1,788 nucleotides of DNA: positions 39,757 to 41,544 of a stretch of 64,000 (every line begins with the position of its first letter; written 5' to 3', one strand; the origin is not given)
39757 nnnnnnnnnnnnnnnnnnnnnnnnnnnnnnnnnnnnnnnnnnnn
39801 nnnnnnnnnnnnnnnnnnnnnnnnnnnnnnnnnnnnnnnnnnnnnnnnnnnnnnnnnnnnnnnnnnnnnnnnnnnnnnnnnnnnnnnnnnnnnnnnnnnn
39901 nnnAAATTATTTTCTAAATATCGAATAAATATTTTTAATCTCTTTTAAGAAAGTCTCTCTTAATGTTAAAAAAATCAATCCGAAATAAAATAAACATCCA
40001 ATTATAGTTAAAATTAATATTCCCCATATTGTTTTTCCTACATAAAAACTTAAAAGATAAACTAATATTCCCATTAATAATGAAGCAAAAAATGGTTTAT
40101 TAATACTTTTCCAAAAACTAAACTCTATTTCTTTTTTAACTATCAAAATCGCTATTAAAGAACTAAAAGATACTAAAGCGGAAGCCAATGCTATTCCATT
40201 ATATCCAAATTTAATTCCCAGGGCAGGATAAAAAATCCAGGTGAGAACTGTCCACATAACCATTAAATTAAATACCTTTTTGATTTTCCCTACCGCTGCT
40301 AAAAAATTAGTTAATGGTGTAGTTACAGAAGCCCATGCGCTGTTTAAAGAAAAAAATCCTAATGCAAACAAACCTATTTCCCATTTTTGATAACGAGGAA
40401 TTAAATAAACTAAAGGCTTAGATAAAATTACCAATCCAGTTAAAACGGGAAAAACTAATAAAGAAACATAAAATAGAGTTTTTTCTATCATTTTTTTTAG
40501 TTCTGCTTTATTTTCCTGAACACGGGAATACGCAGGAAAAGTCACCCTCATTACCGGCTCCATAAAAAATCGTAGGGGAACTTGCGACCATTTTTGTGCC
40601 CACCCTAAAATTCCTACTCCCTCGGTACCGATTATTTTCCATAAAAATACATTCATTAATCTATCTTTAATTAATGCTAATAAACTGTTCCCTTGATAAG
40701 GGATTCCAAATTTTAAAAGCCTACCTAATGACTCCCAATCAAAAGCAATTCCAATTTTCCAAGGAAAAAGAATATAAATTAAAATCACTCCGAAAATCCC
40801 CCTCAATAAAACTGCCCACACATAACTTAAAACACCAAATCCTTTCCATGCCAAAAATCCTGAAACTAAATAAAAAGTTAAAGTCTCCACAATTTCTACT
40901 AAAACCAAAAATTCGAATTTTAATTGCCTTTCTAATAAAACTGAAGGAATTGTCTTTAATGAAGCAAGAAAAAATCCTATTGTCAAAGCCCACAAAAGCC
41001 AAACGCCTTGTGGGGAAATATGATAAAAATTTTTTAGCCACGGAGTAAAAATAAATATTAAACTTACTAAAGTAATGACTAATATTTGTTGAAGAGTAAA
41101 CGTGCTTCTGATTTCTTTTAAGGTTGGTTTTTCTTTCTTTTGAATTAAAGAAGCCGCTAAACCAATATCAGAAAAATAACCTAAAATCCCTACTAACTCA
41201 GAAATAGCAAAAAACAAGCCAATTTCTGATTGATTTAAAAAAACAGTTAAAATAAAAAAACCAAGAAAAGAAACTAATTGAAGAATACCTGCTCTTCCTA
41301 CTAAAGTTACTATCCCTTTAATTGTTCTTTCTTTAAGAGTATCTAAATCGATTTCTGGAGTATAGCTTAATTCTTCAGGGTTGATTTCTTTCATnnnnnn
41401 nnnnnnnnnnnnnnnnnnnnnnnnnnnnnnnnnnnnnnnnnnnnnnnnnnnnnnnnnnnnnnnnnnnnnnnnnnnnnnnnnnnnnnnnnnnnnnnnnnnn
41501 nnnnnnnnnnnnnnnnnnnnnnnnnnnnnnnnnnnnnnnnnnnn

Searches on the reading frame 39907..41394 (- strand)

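Call 11: search_protein_families(library=pfam, proteins=[window:39907-41394:-], max_evalue=0.0001)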
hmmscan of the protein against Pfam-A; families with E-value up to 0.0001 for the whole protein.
window:39907-41394:- (495 aa): 2 families
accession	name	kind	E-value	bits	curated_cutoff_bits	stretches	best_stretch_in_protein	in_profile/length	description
PF13440.11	Polysacc_synt_3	-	1.1e-49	169.7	23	1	48-332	1-283/293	Polysaccharide biosynthesis protein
PF01943.22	Polysacc_synt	-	2.6e-23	83.2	28.2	1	26-292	3-273/274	Polysaccharide biosynthesis protein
